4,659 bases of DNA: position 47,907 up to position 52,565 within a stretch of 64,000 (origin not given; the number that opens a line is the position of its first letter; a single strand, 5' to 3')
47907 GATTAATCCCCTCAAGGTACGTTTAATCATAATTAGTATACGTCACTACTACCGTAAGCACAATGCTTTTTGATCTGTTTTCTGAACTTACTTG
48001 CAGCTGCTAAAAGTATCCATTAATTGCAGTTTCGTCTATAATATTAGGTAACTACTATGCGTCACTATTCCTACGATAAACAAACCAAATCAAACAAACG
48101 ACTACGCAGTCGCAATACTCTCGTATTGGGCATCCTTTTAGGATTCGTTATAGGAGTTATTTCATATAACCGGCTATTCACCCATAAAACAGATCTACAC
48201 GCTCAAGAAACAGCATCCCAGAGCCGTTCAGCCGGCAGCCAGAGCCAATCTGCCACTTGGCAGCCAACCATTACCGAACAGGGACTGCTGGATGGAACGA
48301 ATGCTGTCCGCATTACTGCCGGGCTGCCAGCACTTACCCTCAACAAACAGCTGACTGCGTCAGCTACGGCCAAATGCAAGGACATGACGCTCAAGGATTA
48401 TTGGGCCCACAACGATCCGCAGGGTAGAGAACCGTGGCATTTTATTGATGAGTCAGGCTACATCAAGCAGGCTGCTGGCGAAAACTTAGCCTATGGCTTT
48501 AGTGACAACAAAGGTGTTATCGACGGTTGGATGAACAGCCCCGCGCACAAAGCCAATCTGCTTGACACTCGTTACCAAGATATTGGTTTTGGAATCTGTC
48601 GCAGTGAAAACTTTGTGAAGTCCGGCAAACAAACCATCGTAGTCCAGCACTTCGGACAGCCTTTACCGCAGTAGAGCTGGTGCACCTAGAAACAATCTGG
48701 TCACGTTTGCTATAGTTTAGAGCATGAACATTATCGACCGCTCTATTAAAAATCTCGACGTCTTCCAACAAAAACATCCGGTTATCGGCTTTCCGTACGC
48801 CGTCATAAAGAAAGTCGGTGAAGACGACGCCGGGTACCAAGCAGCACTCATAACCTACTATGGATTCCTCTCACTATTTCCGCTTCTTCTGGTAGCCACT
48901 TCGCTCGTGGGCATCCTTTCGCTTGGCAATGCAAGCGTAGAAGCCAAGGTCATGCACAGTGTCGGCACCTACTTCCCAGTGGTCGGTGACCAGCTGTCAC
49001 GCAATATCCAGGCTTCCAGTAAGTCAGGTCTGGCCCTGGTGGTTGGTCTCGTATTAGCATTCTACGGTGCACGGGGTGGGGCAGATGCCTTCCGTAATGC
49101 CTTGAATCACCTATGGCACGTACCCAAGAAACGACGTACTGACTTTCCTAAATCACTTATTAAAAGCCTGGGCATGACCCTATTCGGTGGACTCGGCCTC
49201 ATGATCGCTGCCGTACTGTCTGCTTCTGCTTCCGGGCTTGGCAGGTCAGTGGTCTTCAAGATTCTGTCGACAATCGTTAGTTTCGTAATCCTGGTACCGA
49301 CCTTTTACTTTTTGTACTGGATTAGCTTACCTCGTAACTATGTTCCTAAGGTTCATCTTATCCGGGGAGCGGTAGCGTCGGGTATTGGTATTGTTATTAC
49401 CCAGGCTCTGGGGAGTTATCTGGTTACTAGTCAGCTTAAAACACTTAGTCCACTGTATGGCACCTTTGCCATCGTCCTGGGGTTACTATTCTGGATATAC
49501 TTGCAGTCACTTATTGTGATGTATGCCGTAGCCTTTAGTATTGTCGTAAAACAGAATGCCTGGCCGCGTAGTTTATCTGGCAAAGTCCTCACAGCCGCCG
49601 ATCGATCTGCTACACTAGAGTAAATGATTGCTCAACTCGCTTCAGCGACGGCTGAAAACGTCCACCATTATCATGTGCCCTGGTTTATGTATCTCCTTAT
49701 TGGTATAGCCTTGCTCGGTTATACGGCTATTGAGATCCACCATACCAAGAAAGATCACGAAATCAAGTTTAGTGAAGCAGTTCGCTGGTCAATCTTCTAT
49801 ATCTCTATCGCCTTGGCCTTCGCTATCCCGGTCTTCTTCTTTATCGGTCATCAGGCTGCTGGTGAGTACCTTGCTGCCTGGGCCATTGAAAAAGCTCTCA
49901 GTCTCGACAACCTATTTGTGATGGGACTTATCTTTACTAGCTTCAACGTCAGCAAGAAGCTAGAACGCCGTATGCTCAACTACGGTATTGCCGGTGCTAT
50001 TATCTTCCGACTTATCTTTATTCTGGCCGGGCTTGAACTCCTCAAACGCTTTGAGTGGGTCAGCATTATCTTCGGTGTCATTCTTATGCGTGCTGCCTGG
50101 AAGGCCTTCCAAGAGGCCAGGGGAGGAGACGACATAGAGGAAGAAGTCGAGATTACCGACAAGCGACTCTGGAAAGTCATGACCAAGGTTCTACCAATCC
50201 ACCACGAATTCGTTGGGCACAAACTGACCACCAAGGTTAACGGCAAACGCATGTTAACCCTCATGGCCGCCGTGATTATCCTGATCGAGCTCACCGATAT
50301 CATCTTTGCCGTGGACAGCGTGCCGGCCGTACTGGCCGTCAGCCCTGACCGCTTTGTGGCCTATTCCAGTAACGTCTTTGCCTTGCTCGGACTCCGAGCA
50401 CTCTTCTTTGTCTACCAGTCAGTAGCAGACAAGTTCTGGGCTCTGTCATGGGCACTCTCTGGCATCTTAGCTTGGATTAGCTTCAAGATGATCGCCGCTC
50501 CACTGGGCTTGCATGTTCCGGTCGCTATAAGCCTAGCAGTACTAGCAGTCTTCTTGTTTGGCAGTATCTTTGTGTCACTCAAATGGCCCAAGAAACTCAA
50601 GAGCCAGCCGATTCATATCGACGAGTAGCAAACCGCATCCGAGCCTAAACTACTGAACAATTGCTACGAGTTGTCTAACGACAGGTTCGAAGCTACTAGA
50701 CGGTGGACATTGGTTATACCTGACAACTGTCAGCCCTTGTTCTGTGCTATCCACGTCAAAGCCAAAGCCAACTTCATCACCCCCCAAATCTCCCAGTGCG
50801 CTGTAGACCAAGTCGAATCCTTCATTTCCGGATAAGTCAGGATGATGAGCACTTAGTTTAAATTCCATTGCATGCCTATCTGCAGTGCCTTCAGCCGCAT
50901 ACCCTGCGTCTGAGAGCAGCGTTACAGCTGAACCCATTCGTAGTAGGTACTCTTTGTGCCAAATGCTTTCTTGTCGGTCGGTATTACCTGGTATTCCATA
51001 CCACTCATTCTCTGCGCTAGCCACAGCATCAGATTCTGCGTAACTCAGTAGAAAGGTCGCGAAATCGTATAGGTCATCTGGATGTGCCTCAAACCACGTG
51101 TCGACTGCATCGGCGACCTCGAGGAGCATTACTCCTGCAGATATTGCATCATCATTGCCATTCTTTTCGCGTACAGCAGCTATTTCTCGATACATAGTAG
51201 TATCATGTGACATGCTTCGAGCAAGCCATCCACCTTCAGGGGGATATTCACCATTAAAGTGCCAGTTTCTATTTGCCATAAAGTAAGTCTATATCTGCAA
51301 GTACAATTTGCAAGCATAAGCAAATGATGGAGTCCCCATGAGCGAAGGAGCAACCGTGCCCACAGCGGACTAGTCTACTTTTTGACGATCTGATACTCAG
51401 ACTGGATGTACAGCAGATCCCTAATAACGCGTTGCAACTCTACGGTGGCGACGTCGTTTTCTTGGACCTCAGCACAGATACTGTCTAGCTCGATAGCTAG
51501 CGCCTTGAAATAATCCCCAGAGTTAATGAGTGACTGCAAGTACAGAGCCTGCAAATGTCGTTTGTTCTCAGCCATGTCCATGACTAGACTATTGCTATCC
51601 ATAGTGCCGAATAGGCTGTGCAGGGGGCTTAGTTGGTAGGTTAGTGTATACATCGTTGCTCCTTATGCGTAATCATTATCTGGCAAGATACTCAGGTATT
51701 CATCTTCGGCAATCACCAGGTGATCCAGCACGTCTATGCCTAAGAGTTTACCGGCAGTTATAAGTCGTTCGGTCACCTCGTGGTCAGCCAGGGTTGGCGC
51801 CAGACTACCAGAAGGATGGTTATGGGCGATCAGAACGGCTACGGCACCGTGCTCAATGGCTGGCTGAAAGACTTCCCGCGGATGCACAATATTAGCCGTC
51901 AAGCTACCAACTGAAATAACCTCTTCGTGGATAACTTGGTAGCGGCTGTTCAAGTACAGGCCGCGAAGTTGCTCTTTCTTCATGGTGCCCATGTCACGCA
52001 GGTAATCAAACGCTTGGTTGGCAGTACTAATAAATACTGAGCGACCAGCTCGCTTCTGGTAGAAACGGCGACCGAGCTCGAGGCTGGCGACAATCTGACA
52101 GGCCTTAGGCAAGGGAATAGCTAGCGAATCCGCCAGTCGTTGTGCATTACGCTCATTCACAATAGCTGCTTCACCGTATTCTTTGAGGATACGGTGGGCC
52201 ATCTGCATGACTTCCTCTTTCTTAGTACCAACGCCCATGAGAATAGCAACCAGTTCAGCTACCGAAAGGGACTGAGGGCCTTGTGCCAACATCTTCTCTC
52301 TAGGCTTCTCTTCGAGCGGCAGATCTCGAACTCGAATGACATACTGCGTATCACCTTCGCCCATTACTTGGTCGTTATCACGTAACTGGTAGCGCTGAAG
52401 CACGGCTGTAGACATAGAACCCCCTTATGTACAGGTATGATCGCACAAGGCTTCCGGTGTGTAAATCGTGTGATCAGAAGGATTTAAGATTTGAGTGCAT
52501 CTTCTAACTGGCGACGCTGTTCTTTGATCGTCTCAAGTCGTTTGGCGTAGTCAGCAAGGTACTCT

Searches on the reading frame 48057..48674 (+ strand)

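Call 90: search_protein_families(library=pfam, proteins=[window:48057-48674:+], max_evalue=0.0001)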
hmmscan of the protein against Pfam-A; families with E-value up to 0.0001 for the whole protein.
window:48057-48674:+ (205 aa): 1 family
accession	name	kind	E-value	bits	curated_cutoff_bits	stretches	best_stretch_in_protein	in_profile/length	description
PF00188.32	CAP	-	8.1e-19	69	21.1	1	79-199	2-117/117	Cysteine-rich secretory protein family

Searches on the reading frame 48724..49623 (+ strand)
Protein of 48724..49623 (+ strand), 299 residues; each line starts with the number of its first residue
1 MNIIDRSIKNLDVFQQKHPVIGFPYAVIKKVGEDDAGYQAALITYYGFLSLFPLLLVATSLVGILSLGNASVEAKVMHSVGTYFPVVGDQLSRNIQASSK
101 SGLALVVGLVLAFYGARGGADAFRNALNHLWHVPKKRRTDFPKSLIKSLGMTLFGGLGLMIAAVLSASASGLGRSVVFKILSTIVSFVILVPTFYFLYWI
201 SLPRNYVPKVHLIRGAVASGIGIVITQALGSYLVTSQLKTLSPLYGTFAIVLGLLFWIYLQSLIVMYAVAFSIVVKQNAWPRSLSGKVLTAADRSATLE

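Call 90: search_protein_families(library=pfam, proteins=[window:48724-49623:+], max_evalue=0.0001)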
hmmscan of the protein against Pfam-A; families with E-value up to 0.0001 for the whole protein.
window:48724-49623:+ (299 aa): 1 family
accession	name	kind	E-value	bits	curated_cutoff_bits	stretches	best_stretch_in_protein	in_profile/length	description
PF03631.20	Virul_fac_BrkB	-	2.2e-38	132.8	33.7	1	33-277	2-257/259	Virulence factor BrkB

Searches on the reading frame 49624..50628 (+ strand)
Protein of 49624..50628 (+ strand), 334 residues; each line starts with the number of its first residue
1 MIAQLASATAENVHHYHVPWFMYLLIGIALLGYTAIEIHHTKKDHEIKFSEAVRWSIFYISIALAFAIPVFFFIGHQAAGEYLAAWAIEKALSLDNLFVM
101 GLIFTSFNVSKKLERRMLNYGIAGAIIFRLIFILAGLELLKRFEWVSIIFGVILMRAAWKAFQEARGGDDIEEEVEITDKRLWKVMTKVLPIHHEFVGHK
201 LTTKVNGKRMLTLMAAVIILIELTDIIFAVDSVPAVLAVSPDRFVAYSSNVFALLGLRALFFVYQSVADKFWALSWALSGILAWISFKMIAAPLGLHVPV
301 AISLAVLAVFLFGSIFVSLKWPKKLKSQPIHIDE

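Call 90: search_protein_families(library=pfam, proteins=[window:49624-50628:+], max_evalue=0.0001)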
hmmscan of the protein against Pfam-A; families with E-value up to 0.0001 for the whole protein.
window:49624-50628:+ (334 aa): 1 family
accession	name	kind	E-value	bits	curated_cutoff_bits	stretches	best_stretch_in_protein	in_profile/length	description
PF03741.22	TerC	-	3.6e-40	138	27.8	1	84-291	2-176/178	Integral membrane protein TerC family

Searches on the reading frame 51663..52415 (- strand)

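Call 90: search_protein_families(library=pfam, proteins=[window:51663-52415:-], max_evalue=0.0001)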
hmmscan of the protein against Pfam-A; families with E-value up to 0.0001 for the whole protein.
window:51663-52415:- (250 aa): 2 families
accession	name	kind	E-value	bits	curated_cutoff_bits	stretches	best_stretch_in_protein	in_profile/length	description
PF04002.20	RadC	-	4e-37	127.3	22.1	1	130-243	2-116/121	RadC-like JAB domain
PF20582.4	UPF0758_N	-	3.9e-18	65.7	27.1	1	29-95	1-66/77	UPF0758 N-terminal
